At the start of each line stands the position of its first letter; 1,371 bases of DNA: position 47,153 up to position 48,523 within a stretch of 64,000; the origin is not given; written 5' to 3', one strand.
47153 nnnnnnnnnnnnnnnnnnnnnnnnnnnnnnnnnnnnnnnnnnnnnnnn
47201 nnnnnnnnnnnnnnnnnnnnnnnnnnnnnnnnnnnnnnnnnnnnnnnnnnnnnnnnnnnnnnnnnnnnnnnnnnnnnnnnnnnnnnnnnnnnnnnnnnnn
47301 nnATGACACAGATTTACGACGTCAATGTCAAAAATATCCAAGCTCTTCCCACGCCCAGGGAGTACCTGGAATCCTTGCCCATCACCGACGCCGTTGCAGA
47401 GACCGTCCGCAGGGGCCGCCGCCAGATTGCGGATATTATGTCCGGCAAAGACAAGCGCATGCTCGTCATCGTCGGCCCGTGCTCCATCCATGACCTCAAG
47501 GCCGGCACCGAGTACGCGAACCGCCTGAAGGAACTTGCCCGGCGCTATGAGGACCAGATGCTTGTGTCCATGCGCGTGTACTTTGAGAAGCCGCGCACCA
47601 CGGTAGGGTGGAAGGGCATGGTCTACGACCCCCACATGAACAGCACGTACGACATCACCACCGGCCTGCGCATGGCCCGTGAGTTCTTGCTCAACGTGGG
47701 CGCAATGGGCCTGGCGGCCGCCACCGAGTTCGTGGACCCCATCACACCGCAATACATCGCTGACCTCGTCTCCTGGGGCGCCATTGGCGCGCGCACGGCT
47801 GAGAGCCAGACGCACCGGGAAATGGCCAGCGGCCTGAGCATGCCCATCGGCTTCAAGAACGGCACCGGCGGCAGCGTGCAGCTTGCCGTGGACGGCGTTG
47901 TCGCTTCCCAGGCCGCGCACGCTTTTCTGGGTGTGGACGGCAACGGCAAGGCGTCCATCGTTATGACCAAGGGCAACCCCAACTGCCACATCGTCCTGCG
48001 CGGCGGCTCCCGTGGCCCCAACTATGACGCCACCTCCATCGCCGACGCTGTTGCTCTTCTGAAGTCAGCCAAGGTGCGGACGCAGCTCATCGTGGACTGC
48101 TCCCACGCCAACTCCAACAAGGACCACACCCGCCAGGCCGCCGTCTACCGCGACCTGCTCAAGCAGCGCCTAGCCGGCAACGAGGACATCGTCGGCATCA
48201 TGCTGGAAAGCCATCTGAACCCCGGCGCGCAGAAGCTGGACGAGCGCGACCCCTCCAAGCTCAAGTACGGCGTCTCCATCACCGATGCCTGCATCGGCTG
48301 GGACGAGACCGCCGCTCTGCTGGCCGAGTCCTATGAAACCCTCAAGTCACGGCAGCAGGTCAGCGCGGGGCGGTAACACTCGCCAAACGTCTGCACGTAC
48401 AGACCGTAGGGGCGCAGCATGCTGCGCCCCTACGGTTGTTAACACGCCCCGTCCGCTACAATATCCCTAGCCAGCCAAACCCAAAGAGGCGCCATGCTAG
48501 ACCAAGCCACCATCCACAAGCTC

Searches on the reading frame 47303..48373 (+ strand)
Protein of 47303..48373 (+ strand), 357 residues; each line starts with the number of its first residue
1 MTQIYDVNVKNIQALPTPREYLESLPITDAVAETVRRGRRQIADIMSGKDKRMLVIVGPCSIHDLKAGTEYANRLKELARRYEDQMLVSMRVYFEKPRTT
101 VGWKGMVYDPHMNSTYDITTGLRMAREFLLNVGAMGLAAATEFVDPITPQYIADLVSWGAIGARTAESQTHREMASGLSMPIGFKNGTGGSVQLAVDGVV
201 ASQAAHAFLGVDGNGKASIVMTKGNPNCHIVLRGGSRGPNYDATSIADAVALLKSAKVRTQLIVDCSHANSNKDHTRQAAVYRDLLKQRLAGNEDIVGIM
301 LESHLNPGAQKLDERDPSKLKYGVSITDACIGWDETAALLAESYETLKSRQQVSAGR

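Call 12: find_homologous_proteins(query=window:47303-48373:+, max_evalue=1e-50)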
Query window:47303-48373:+ (357 aa): 8000 proteins with E <= 1e-50 among 8000 candidates; the best 120 are listed.
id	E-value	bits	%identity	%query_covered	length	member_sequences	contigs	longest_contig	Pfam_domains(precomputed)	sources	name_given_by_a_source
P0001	8.8e-235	796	100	100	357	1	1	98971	PF00793.27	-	-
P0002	2.4e-183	627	76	99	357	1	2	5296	PF00793.27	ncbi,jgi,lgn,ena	-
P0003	3.7e-177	606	73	100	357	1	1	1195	PF00793.27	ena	-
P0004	2.5e-175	600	71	99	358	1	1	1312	PF00793.27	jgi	jgi:3-deoxy-7-phosphoheptulonate synthase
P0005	1.5e-173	595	75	97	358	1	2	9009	PF00793.27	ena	-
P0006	2.7e-173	594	72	99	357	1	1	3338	PF00793.27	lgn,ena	-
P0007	1.1e-171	588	71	100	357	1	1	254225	PF00793.27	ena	-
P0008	1.9e-169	581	73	97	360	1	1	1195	PF00793.27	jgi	jgi:3-deoxy-7-phosphoheptulonate synthase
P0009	2.5e-169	581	70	99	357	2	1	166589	PF00793.27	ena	-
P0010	2.9e-168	577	69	98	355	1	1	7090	PF00793.27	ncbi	-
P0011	4.1e-167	573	70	99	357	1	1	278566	PF00793.27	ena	-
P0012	1.1e-165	569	69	99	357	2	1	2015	PF00793.27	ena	-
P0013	1.6e-165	568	68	99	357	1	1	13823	PF00793.27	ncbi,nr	ncbi:MAG: 3-deoxy-7-phosphoheptulonate synthase [Chloroflexi bacterium]|nr:3-deoxy-7-phosphoheptulon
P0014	2.5e-165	568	70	97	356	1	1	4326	PF00793.27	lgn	-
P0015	3.5e-164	564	68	97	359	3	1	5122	PF00793.27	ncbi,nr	ncbi:MAG: 3-deoxy-7-phosphoheptulonate synthase [Chloroflexi bacterium]|nr:3-deoxy-7-phosphoheptulon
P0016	5.4e-164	563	68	97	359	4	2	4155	PF00793.27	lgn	-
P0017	2.2e-163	561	67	97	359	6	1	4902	PF00793.27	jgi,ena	jgi:3-deoxy-7-phosphoheptulonate synthase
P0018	2.5e-163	561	68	100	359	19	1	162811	PF00793.27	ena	-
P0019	2.0e-162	558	68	98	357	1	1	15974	PF00793.27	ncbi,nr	ncbi:MAG: phospho-2-dehydro-3-deoxyheptonate aldolase [Dehalococcoidia bacterium]|nr:phospho-2-dehyd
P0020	3.8e-162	557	68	99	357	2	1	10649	PF00793.27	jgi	jgi:3-deoxy-7-phosphoheptulonate synthase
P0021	5.3e-162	557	68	97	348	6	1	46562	PF00793.27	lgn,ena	-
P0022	9.2e-162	556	66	97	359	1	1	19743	PF00793.27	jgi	-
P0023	1.7e-161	555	67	99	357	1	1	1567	PF00793.27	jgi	jgi:3-deoxy-7-phosphoheptulonate synthase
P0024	2.8e-161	554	67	99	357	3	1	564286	PF00793.27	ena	-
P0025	3.6e-161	554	68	100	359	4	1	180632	PF00793.27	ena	-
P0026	4.9e-161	553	67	99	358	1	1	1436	PF00793.27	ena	-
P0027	5.0e-161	553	68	98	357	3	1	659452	PF00793.27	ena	-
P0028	6.1e-161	553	66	99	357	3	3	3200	PF00793.27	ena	-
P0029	1.7e-160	552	65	97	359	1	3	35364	PF00793.27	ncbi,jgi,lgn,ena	-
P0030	3.1e-160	551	65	97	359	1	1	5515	PF00793.27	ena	-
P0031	4.6e-160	550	68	98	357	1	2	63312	PF00793.27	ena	-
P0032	5.3e-160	550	67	100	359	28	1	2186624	PF00793.27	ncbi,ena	-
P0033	1.9e-159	548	69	97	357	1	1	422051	PF00793.27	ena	-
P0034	2.4e-159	548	65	99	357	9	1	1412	PF00793.27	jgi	-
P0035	2.8e-159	548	66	99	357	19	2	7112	PF00793.27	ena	-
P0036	4.1e-159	547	67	99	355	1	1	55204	PF00793.27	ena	-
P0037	5.7e-159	547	66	99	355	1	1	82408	PF00793.27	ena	-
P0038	1.5e-158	545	67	97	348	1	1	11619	PF00793.27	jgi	jgi:3-deoxy-7-phosphoheptulonate synthase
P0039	2.4e-158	545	66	99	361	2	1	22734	PF00793.27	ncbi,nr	ncbi:MAG: 3-deoxy-7-phosphoheptulonate synthase [Chloroflexi bacterium]|nr:3-deoxy-7-phosphoheptulon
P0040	2.9e-158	544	66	99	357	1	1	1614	PF00793.27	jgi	jgi:3-deoxy-7-phosphoheptulonate synthase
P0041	7.1e-158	543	67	99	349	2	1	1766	PF00793.27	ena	-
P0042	8.3e-158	543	67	97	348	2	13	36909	PF00793.27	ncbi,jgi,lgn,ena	jgi:3-deoxy-7-phosphoheptulonate synthase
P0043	8.8e-158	543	67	99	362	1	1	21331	PF00793.27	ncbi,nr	ncbi:MAG: 3-deoxy-7-phosphoheptulonate synthase [Chloroflexi bacterium]|nr:3-deoxy-7-phosphoheptulon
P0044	1.1e-157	542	65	99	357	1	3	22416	PF00793.27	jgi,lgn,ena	jgi:3-deoxy-7-phosphoheptulonate synthase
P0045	2.5e-157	541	67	97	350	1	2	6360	PF00793.27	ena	-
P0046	3.0e-157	541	66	99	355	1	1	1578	PF00793.27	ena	-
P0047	3.1e-157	541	66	99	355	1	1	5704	PF00793.27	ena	-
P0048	8.3e-157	540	65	97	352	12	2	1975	PF00793.27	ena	-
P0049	1.2e-156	539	66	98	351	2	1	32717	PF00793.27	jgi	jgi:3-deoxy-7-phosphoheptulonate synthase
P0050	1.4e-156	539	68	97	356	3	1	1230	PF00793.27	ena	-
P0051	1.4e-156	539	67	99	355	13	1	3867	PF00793.27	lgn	-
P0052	1.4e-156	539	65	100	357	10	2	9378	PF00793.27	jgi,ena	-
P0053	2.7e-156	538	64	100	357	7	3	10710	PF00793.27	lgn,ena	-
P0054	4.4e-156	537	68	97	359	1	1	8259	PF00793.27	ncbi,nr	ncbi:MAG: 3-deoxy-7-phosphoheptulonate synthase [Chloroflexi bacterium]|nr:3-deoxy-7-phosphoheptulon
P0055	4.7e-156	537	66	100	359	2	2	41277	PF00793.27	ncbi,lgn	-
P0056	6.6e-156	537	65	99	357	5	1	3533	PF00793.27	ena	-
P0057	7.9e-156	536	66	99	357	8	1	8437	PF00793.27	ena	-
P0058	8.1e-156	536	67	97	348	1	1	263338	PF00793.27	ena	-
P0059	1.0e-155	536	65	98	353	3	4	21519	PF00793.27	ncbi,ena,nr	ncbi:MAG: 3-deoxy-7-phosphoheptulonate synthase [Dehalococcoidia bacterium]|nr:3-deoxy-7-phosphohept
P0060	1.1e-155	536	67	97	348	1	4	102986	PF00793.27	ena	-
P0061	1.5e-155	535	67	97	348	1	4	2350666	PF00793.27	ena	-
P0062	1.5e-155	535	67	97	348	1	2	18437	PF00793.27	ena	-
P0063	1.5e-155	535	67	97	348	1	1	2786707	PF00793.27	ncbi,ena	-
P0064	1.6e-155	535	66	99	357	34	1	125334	PF00793.27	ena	-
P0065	1.8e-155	535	65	99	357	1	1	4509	PF00793.27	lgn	-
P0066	2.1e-155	535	67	97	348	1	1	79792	PF00793.27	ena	-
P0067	2.1e-155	535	67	97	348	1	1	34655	PF00793.27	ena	-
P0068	2.1e-155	535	67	97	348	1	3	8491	PF00793.27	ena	-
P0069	2.4e-155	535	66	99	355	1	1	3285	PF00793.27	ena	-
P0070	2.9e-155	535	66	97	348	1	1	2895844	PF00793.27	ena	-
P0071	4.0e-155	534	66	97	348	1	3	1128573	PF00793.27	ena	-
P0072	4.0e-155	534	66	97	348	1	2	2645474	PF00793.27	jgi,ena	jgi:3-deoxy-7-phosphoheptulonate synthase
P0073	5.5e-155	534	66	97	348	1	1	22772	PF00793.27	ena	-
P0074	5.7e-155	534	64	97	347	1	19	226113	PF00793.27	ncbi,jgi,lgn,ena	jgi:3-deoxy-7-phosphoheptulonate synthase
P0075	7.7e-155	533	67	97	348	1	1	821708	PF00793.27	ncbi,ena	-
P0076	1.0e-154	533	66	97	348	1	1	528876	PF00793.27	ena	-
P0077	1.1e-154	533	66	97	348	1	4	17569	PF00793.27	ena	-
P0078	1.1e-154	533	66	97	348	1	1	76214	PF00793.27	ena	-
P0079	1.1e-154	533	66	97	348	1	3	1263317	PF00793.27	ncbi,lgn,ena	-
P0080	1.1e-154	533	66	97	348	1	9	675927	PF00793.27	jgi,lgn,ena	jgi:3-deoxy-7-phosphoheptulonate synthase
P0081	1.1e-154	533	66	99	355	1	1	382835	PF00793.27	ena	-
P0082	1.5e-154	532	66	97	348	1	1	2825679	PF00793.27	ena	-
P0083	1.5e-154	532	67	97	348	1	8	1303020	PF00793.27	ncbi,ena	-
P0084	1.5e-154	532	64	98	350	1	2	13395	PF00793.27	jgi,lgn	jgi:3-deoxy-7-phosphoheptulonate synthase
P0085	1.6e-154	532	67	97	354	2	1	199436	PF00793.27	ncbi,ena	-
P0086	1.9e-154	532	66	97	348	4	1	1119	PF00793.27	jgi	-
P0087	1.9e-154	532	65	100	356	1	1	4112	PF00793.27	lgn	-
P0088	2.0e-154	532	66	96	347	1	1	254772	PF00793.27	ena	-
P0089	2.0e-154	532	66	97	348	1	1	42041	PF00793.27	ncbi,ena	-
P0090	2.0e-154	532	66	97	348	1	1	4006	PF00793.27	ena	-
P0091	2.0e-154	532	66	97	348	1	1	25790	PF00793.27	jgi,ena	jgi:3-deoxy-7-phosphoheptulonate synthase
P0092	2.0e-154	532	66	97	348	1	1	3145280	PF00793.27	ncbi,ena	-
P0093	2.2e-154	532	66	97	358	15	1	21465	PF00793.27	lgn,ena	-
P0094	2.7e-154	531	66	97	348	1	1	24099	PF00793.27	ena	-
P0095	2.8e-154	531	66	97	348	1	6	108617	PF00793.27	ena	-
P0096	3.1e-154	531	65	96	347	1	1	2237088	PF00793.27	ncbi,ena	-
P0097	3.7e-154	531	66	97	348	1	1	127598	PF00793.27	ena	-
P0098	3.8e-154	531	66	97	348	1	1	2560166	PF00793.27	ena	-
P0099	3.8e-154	531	66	97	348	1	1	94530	PF00793.27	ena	-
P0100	3.8e-154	531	66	97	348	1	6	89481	PF00793.27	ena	-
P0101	4.6e-154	531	65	97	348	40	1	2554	PF00793.27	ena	-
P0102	5.2e-154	530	66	97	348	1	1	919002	PF00793.27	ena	-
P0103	5.3e-154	530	66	97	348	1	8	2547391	PF00793.27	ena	-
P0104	5.3e-154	530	66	97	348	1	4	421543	PF00793.27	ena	-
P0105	5.5e-154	530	68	97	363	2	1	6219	PF00793.27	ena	-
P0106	6.0e-154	530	66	98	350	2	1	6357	PF00793.27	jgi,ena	jgi:3-deoxy-7-phosphoheptulonate synthase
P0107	7.2e-154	530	66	97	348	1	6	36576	PF00793.27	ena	-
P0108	7.2e-154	530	66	97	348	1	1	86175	PF00793.27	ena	-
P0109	7.2e-154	530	66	97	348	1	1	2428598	PF00793.27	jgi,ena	jgi:3-deoxy-7-phosphoheptulonate synthase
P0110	9.8e-154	529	66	97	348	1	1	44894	PF00793.27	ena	-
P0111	9.8e-154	529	66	97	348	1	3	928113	PF00793.27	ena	-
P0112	9.9e-154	529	66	97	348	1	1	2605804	PF00793.27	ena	-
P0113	9.9e-154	529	66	97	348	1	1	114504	PF00793.27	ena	-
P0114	1.2e-153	529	66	97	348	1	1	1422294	PF00793.27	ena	-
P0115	1.3e-153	529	66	97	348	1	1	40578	PF00793.27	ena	-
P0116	1.4e-153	529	66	97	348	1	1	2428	PF00793.27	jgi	jgi:3-deoxy-7-phosphoheptulonate synthase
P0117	1.4e-153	529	66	97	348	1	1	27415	PF00793.27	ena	-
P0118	1.9e-153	529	67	97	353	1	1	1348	PF00793.27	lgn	-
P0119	2.0e-153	528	64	99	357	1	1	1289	PF00793.27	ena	-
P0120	2.5e-153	528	66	97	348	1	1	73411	PF00793.27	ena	-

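Call 14: find_related_loci(query=window:47303-48373:+, collection=genome_contigs, flank=3000)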
Query window:47303-48373:+ (357 aa) in genome_contigs; peptide patterns used: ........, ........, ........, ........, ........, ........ (x = any residue, [..] = any of these).
600 stretches matched a pattern (row limit reached: there are more); 600 encode a relative of the query (tblastn E <= 1e-3); the best 80 are kept; 80 distinct loci.
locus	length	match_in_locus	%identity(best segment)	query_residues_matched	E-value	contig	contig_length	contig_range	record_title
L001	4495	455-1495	64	1-347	2e-167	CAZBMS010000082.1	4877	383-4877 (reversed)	MAG TPA_asm: uncultured Dehalococcoidia bacterium isolate ERP001736_co1_76 genome assembly, contig: NODE_15013_length_48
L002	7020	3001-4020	62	6-347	7e-147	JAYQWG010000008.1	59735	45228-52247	MAG: Chloroflexota bacterium isolate SD9009_S3_rosella_bins.tsv.027 NODE_135_length_59735_cov_24.135607, whole genome sh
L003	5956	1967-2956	63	6-336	1e-145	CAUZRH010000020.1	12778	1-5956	MAG: Dehalococcoidia bacterium isolate CB4_SCM.15 genome assembly, contig: Ga0302127_10001815, whole genome shotgun sequ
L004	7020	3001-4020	58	6-347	1e-141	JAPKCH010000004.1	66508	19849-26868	MAG: Dehalococcoidia bacterium isolate ANT-59 NODE_110_length_66508_cov_10.839134, whole genome shotgun sequence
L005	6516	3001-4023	59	6-347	7e-141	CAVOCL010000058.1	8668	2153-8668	MAG: Dehalococcoidia bacterium isolate CBN3_331.74 genome assembly, contig: Ga0302139_10002690, whole genome shotgun seq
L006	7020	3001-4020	59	6-347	2e-139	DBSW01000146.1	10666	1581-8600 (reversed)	MAG TPA_asm: Dehalococcoidia bacterium UBA1332 UBA1332_contig_93443, whole genome shotgun sequence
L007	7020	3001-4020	58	6-347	5e-139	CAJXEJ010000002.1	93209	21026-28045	MAG TPA_asm: uncultured Dehalococcoidia bacterium isolate ERR598946_bin.133_MetaBAT_v2.12.1_MAG genome assembly, contig:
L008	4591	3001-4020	57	3-343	6e-139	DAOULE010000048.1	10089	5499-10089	MAG TPA_asm: Dehalococcoidia bacterium isolate S8_381 164034, whole genome shotgun sequence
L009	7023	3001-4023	55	6-347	3e-138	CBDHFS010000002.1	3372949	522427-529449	MAG: Dehalococcoidia bacterium isolate 864dd8cd-6738-42a7-b925-3e7f4ae660aa genome assembly, contig: contig_2, whole gen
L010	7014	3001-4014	59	4-344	3e-138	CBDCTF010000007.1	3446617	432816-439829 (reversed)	MAG: Dehalococcoidia bacterium isolate ada03605-a97e-4eba-91b8-038d664804f6 genome assembly, contig: contig_6, whole gen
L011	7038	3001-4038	54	1-348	1e-136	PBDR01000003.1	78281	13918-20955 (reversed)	MAG: Chloroflexota bacterium isolate SP342 MHASMcontig_3077782, whole genome shotgun sequence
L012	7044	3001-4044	56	1-349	7e-135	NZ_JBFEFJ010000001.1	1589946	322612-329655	Bremerella sp. JC770 1, whole genome shotgun sequence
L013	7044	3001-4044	55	6-354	1e-134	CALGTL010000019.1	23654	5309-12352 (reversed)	MAG TPA_asm: uncultured Dehalococcoidia bacterium isolate ERR2206752_bin.53_CONCOCT_v1.1_MAG genome assembly, contig: ER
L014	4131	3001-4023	56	6-347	2e-133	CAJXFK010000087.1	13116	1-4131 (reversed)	MAG TPA_asm: uncultured Planctomycetaceae bacterium isolate ERR599052_bin.218_MetaBAT_v2.12.1_MAG genome assembly, conti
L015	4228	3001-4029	54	6-349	4e-130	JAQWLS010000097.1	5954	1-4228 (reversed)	MAG: Dehalococcoidia bacterium isolate cluster2_bin.132 k141_4044819, whole genome shotgun sequence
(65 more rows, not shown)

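Call 17: find_related_loci(query=window:47303-48373:+, collection=metagenome_contigs, flank=2500)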
Query window:47303-48373:+ (357 aa) in metagenome_contigs; peptide patterns used: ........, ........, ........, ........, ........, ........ (x = any residue, [..] = any of these).
600 stretches matched a pattern (row limit reached: there are more); 596 encode a relative of the query (tblastn E <= 1e-3); the best 80 are kept; 80 distinct loci.
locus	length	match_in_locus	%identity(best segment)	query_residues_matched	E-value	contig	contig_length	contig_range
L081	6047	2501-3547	61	6-355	4e-147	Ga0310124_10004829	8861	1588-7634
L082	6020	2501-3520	59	6-347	1e-143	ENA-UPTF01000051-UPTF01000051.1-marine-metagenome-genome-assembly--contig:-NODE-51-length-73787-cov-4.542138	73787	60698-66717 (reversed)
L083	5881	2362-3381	59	6-347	5e-142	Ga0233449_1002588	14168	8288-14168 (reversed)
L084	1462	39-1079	57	1-348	2e-154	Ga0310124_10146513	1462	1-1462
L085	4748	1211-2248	57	6-353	2e-140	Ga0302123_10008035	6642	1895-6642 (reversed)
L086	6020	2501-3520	59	6-347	6e-140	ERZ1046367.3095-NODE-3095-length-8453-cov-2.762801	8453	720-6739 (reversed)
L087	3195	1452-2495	57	6-354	1e-143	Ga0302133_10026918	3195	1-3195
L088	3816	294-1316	56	6-347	4e-132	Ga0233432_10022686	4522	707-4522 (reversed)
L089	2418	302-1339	54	1-348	6e-137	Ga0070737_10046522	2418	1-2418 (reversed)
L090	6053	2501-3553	55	6-357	1e-129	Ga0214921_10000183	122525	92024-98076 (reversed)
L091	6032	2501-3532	56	3-347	6e-130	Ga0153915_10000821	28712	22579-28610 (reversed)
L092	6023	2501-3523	55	6-347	2e-129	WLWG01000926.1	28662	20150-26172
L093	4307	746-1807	55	1-356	1e-130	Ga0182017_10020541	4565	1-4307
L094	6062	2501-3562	53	1-355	3e-128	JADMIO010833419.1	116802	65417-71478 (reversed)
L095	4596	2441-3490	55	1-351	4e-129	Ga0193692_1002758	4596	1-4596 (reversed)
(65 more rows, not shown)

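Call 18: find_encoding_contigs(protein=P0002, flank=3000, max_places=3)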
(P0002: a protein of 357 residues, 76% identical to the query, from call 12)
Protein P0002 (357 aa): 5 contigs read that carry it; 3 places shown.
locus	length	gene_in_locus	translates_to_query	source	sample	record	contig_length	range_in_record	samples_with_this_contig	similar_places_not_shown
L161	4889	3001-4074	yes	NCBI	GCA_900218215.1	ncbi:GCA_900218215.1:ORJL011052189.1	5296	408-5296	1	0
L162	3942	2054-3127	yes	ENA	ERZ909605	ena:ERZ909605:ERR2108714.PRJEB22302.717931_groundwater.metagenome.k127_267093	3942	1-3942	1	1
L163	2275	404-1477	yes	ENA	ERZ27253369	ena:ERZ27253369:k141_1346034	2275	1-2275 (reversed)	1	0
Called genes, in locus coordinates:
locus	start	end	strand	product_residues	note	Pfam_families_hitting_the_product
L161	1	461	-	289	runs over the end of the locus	?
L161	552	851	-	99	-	-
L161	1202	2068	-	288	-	PF07758:DUF1614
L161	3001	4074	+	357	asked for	PF00793:DAHP_synth_1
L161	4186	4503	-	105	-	-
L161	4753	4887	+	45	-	?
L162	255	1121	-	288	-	PF07758:DUF1614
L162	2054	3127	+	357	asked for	PF00793:DAHP_synth_1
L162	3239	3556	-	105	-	-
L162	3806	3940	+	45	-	?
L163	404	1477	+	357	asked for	PF00793:DAHP_synth_1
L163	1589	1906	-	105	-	-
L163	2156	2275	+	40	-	?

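Call 19: find_encoding_contigs(protein=P0005, flank=3000, max_places=3)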
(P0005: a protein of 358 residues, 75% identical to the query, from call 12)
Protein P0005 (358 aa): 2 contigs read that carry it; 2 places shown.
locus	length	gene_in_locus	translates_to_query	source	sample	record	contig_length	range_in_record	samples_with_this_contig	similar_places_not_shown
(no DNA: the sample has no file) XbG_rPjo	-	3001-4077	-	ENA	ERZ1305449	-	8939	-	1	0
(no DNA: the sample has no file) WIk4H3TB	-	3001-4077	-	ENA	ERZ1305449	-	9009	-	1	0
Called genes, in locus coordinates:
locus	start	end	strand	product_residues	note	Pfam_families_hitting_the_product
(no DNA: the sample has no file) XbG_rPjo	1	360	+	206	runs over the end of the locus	-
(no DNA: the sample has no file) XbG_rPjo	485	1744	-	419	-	PF05977:MFS_3, PF07690:MFS_1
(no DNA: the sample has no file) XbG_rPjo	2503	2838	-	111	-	-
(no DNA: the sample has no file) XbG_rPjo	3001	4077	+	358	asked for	PF00793:DAHP_synth_1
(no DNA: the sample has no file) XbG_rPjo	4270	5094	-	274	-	-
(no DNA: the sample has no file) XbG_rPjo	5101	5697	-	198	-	-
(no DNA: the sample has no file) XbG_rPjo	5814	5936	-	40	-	-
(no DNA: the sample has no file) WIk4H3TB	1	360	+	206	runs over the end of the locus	-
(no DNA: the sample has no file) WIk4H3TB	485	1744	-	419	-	PF05977:MFS_3, PF07690:MFS_1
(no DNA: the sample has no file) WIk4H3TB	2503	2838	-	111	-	-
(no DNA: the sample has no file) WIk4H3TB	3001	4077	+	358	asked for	PF00793:DAHP_synth_1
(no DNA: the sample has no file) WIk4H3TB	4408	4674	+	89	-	?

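Call 20: find_encoding_contigs(protein=P0007, flank=3000, max_places=2)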
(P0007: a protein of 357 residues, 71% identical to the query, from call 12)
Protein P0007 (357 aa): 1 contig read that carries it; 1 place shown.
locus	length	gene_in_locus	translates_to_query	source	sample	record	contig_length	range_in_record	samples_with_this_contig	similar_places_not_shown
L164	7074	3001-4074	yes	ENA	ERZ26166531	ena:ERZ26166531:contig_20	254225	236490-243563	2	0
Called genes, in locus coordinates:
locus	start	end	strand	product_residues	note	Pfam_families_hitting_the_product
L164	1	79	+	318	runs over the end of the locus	PF04126:Cyclophil_like (faint), PF12903:DUF3830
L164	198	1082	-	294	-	PF19974:TCAD9 (weak), PF01633:Choline_kinase, PF01636:APH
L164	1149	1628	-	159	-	-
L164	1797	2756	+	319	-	PF16884:ADH_N_2 (weak), PF08240:ADH_N, PF16912:Glu_dehyd_C, PF00107:ADH_zinc_N, PF13602:ADH_zinc_N_2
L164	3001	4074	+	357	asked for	PF00793:DAHP_synth_1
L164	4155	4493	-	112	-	-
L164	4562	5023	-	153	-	PF17827:PrmC_N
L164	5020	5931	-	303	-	PF03462:PCRF, PF00472:RF-1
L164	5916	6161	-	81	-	PF16326:ABC_tran_CTD (weak)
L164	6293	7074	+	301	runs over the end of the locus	PF00075:RNase_H, PF13456:RVT_3 (weak), PF01967:MoaC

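Call 24: find_encoding_contigs(protein=P0009, flank=3000, max_places=2)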
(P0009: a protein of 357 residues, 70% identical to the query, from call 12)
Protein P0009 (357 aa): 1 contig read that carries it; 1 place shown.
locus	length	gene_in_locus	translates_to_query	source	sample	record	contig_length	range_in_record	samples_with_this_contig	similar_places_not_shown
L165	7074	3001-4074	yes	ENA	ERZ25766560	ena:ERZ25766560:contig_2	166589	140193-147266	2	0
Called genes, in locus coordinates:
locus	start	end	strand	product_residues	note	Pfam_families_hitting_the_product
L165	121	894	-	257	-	PF02527:GidB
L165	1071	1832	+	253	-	PF00142:Fer4_NifH (faint), PF01656:CbiA, PF02374:ArsA_ATPase, PF06564:CBP_BcsQ, PF09140:MipZ, PF10609:ParA (weak), PF13614:AAA_31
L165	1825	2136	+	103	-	-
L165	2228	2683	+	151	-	PF04892:VanZ-LLP1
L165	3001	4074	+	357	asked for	PF00793:DAHP_synth_1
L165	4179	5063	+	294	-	PF12760:Zn_ribbon_IS1595 (weak), PF12762:DDE_Tnp_IS1595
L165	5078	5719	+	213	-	-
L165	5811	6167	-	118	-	PF13650:Asp_protease_2 (weak), PF13975:gag-asp_proteas (weak)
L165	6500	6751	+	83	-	PF01402:RHH_1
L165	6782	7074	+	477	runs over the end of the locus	PF00239:Resolvase, PF07508:Recombinase, PF13408:Zn_ribbon_recom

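Call 25: find_encoding_contigs(protein=P0011, flank=3000, max_places=2)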
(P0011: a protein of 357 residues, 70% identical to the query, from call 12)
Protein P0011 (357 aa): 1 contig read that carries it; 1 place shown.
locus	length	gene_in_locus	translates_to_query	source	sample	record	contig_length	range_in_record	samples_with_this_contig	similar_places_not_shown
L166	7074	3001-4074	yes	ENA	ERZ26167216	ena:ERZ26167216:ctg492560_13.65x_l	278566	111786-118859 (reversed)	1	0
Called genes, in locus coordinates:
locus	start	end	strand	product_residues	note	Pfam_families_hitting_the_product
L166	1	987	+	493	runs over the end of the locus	PF01336:tRNA_anti-codon, PF00152:tRNA-synt_2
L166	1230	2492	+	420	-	PF02403:Seryl_tRNA_N, PF00587:tRNA-synt_2b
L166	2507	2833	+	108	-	-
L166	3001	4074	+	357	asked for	PF00793:DAHP_synth_1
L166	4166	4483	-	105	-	PF04892:VanZ-LLP1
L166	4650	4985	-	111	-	PF12802:MarR_2, PF13412:HTH_24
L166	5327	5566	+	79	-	-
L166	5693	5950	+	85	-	-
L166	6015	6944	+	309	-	PF06574:FAD_syn, PF01467:CTP_transf_like (weak), PF01687:Flavokinase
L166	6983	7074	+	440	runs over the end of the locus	PF00579:tRNA-synt_1b, PF13275:S4_2 (weak), PF01479:S4 (faint)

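Call 26: find_encoding_contigs(protein=P0013, flank=3000, max_places=2)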
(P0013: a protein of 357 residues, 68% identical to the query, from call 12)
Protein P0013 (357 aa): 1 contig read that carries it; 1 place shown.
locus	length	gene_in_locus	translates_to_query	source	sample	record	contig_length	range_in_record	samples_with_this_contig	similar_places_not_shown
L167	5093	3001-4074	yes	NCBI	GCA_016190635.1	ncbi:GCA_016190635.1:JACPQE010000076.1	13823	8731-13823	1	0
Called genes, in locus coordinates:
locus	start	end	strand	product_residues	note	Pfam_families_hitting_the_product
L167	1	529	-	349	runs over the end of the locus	-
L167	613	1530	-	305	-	PF00291:PALP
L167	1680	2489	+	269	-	PF00290:Trp_syntA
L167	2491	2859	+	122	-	PF07736:CM_1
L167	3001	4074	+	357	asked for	PF00793:DAHP_synth_1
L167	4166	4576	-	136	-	PF04892:VanZ-LLP1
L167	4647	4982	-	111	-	PF12802:MarR_2, PF13412:HTH_24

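Call 27: find_encoding_contigs(protein=P0010, flank=3000, max_places=2)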
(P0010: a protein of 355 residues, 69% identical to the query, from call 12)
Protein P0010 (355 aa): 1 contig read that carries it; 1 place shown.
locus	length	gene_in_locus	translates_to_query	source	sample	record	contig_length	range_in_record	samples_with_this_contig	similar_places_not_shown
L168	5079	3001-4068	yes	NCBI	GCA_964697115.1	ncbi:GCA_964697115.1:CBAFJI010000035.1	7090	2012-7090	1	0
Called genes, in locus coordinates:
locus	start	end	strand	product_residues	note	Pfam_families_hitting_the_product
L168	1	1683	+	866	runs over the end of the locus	PF17900:Peptidase_M1_N, PF01433:Peptidase_M1, PF11838:ERAP1_C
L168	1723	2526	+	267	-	-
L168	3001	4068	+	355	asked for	PF00793:DAHP_synth_1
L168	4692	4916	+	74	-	-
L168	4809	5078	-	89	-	?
